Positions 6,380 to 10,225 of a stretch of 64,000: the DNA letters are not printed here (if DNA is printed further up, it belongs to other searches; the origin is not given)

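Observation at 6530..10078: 1182-aa protein with double zinc ribbon, class III nucleotidyl cyclase, STAND NTPase and TPR repeats, lacking the usual C-terminal HTH, inside the insertion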

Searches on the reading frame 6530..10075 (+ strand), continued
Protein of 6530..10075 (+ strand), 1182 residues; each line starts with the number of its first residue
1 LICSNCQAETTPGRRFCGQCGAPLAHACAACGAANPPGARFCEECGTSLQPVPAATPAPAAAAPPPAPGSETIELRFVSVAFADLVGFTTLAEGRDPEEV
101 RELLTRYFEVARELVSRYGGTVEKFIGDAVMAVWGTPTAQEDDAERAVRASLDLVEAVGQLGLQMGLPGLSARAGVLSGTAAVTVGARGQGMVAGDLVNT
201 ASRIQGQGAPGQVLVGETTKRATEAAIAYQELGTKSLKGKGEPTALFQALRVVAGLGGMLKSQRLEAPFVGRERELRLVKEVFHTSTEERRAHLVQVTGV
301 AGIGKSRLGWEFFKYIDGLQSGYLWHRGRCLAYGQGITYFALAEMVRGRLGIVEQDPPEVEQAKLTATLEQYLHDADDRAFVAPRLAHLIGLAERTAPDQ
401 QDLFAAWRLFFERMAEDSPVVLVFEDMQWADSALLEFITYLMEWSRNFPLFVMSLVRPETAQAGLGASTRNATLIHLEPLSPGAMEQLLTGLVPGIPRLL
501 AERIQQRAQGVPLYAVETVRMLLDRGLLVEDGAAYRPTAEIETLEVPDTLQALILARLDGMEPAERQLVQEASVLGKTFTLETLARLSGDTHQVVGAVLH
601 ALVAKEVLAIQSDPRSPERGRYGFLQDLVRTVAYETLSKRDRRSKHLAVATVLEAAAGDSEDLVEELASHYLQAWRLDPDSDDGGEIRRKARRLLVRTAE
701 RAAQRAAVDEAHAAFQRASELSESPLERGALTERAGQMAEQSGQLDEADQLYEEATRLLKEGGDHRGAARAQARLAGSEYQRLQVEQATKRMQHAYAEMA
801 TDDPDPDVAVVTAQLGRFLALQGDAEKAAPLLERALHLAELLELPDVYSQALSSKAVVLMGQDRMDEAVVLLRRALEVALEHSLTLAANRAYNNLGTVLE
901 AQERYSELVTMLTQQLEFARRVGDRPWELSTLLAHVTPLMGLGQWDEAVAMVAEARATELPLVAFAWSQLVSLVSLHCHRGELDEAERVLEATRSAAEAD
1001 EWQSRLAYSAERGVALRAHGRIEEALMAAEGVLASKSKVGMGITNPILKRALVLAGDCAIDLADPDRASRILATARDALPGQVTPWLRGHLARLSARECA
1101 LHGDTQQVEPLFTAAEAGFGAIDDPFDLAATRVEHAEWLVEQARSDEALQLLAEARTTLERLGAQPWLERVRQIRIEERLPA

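Call 14: find_encoding_contigs(protein=P0001, flank=10000, max_places=4)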
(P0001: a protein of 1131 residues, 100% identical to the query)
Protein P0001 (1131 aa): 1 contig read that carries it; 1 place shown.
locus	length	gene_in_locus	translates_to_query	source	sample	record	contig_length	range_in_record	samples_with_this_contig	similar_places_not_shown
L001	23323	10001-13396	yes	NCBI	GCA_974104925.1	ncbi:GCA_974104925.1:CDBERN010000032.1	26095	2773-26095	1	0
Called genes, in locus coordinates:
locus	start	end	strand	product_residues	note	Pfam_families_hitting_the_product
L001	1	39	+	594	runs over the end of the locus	PF00009:GTP_EFTU, PF01926:MMR_HSR1, PF02421:FeoB_N (weak), PF22042:EF-G_D2, PF11987:IF-2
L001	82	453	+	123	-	PF02033:RBFA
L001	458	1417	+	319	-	PF01368:DHH, PF02272:DHHA1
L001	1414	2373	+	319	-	PF01509:TruB_N, PF16198:TruB_C_2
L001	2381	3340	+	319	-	PF06574:FAD_syn, PF01687:Flavokinase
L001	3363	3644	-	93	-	-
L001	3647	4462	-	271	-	PF04012:PspA_IM30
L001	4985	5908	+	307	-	PF01435:Peptidase_M48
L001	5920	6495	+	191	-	PF22742:PspAB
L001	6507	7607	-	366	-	PF04012:PspA_IM30, PF22743:PspAA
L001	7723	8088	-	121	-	PF01588:tRNA_bind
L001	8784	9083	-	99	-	PF13683:rve_3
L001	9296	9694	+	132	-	-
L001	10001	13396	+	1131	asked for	PF00211:Guanylate_cyc, PF13181:TPR_8 (faint), PF13191:AAA_16, PF13176:TPR_7 (faint), PF17874:TPR_MalT (faint), PF00515:TPR_1 (faint), PF07719:TPR_2 (faint), PF13424:TPR_12 (weak), +1 more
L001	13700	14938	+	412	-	PF07690:MFS_1, PF05977:MFS_3 (weak)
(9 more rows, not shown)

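Call 15: find_encoding_contigs(protein=P0006, flank=10000, max_places=3)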
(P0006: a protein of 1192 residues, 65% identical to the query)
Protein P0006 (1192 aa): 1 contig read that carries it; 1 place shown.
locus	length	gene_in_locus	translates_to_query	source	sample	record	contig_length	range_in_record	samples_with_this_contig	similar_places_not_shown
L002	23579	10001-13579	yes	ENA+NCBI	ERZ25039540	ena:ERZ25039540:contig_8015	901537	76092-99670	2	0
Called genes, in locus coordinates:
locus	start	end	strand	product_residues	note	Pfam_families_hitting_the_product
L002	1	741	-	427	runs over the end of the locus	PF00291:PALP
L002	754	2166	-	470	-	PF00696:AA_kinase, PF13840:ACT_7, PF22468:ACT_9, PF01842:ACT (weak)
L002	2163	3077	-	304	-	PF00288:GHMP_kinases_N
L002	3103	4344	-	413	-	PF00291:PALP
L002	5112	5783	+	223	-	PF02774:Semialdhyde_dhC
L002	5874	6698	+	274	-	PF00800:PDT, PF01842:ACT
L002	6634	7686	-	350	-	PF02153:PDH_N, PF20463:PDH_C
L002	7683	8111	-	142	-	PF07736:CM_1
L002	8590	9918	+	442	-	PF05977:MFS_3, PF07690:MFS_1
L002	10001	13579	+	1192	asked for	PF12773:DZR, PF13240:Zn_Ribbon_1 (weak), PF13248:Zn_ribbon_3 (faint), PF24463:DUF7577 (faint), PF00211:Guanylate_cyc, PF13424:TPR_12 (faint), PF14938:SNAP (faint), PF13191:AAA_16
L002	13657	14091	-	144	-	-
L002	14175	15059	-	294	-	PF06114:Peptidase_M78 (faint), PF08401:ArdcN (weak)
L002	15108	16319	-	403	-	PF18130:ATPgrasp_N (weak), PF13535:ATP-grasp_4, PF18603:LAL_C2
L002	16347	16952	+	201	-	PF01106:NifU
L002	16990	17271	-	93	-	-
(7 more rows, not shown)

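Call 16: find_related_loci(query=window:6530-10075:+, collection=genome_contigs, flank=10000)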
Query window:6530-10075:+ (1182 aa) in genome_contigs; peptide patterns used: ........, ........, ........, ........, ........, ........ (x = any residue, [..] = any of these).
599 stretches matched a pattern (row limit reached: there are more); 551 encode a relative of the query (tblastn E <= 1e-3); the best 80 are kept; 80 distinct loci.
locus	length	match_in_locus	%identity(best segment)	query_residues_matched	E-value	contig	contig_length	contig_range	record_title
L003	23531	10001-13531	66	1-1171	0e+0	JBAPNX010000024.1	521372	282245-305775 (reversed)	MAG: Candidatus Dormiibacterota bacterium isolate MFD01221_ilm_asm_bin25 k127_275320, whole genome shotgun sequence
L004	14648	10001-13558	64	1-1175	0e+0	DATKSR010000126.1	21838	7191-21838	MAG TPA_asm: Candidatus Dormiibacterota bacterium isolate SMAG_U14059 k141_1536835, whole genome shotgun sequence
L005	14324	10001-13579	64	1-1182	0e+0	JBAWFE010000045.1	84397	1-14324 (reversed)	MAG: Candidatus Dormiibacterota bacterium isolate MFD05722_ilm_asm_bin17 k127_290793, whole genome shotgun sequence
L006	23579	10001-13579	63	1-1182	0e+0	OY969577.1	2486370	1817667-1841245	MAG: Candidatus Dormibacteraeota bacterium isolate MFD10064.bin.c.3 genome assembly, chromosome: 1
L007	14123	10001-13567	62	1-1178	0e+0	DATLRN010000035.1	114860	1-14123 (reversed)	MAG TPA_asm: Candidatus Dormiibacterota bacterium isolate SMAG_U13905 k141_611640, whole genome shotgun sequence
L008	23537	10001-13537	64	1-1171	0e+0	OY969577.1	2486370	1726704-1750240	MAG: Candidatus Dormibacteraeota bacterium isolate MFD10064.bin.c.3 genome assembly, chromosome: 1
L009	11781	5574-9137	63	3-1182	0e+0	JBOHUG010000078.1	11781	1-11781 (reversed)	MAG: Candidatus Dormibacteria bacterium isolate TC-S_metawrap_bin.159 k127_117414, whole genome shotgun sequence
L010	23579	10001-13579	63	1-1182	0e+0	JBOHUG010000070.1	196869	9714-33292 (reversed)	MAG: Candidatus Dormibacteria bacterium isolate TC-S_metawrap_bin.159 k127_3881388, whole genome shotgun sequence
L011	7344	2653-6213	63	1-1182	0e+0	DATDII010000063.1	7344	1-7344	MAG TPA_asm: Candidatus Dormiibacterota bacterium isolate SMAG_U300 k141_548431, whole genome shotgun sequence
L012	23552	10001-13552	63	1-1182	0e+0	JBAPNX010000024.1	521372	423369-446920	MAG: Candidatus Dormiibacterota bacterium isolate MFD01221_ilm_asm_bin25 k127_275320, whole genome shotgun sequence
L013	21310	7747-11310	61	1-1182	0e+0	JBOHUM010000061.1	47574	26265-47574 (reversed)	MAG: Candidatus Dormibacteria bacterium isolate TC-S_metawrap_bin.173 k127_357916, whole genome shotgun sequence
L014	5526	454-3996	61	3-1181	0e+0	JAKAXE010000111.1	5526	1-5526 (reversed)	MAG: bacterium isolate YP5.bin5 NODE_3660_length_5526_cov_3.321356, whole genome shotgun sequence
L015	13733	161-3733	61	1-1182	0e+0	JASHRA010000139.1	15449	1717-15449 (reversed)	MAG: Candidatus Dormiibacterota bacterium isolate JOPF089 JOPF_NEAR_contig_795042, whole genome shotgun sequence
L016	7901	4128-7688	61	3-1182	0e+0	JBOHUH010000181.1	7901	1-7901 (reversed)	MAG: Candidatus Dormibacteria bacterium isolate TC-S_metawrap_bin.139 k127_3507202, whole genome shotgun sequence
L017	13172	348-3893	60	3-1174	0e+0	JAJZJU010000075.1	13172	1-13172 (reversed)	MAG: bacterium isolate LSA5.bin69 NODE_7027_length_13172_cov_3.638559, whole genome shotgun sequence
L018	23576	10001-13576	65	1-1182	0e+0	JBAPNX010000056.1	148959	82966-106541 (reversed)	MAG: Candidatus Dormiibacterota bacterium isolate MFD01221_ilm_asm_bin25 k127_224575, whole genome shotgun sequence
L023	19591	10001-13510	53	2-1173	0e+0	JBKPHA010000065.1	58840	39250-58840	MAG: Actinomycetota bacterium isolate HAY_GB_MAG_00022 HAY_GB_000000027202, whole genome shotgun sequence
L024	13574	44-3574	51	1-1173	0e+0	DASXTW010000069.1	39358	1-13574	MAG TPA_asm: Actinomycetota bacterium isolate SMAG_U4702 k141_893407, whole genome shotgun sequence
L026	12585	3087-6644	51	1-1182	0e+0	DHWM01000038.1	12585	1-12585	MAG TPA_asm: Actinobacteria bacterium UBA5182 UBA5182_contig_26980, whole genome shotgun sequence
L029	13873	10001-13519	50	1-1173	0e+0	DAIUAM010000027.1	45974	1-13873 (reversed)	MAG TPA_asm: Actinomycetota bacterium isolate CTOTU41495 NODE_506_length_45974_cov_11.455846, whole genome shotgun seque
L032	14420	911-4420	53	3-1173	0e+0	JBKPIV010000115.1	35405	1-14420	MAG: Actinomycetota bacterium isolate EKS_GB_MAG_00010 EKS_GB_000000066649, whole genome shotgun sequence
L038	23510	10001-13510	52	1-1173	0e+0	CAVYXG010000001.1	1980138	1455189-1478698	MAG: uncultured Actinomycetes bacterium isolate MFD04944.bin.1.326 genome assembly, contig: contig_16601, whole genome s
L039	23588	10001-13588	51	1-1182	0e+0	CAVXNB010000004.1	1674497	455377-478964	MAG: uncultured Acidimicrobiaceae bacterium isolate MFD00731.bin.2.220 genome assembly, contig: contig_21845, whole geno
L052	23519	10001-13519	50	1-1173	0e+0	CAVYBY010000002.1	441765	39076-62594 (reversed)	MAG: uncultured Actinomycetes bacterium isolate MFD04944.bin.1.337 genome assembly, contig: contig_35703, whole genome s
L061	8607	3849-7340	51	1-1175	0e+0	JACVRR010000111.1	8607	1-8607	MAG: Thermoleophilia bacterium isolate Co-bin15 k141_18474404_length_8607_cov_14.0000, whole genome shotgun sequence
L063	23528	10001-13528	50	1-1173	0e+0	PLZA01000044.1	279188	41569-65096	MAG: Candidatus Dormiibacterota bacterium isolate palsa_871 73.20120700_P3D.21_contig_1513, whole genome shotgun sequenc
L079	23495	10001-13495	50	3-1182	0e+0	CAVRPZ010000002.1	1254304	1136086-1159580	MAG: uncultured Actinomycetes bacterium isolate MFD05176.bin.2.125 genome assembly, contig: contig_2055, whole genome sh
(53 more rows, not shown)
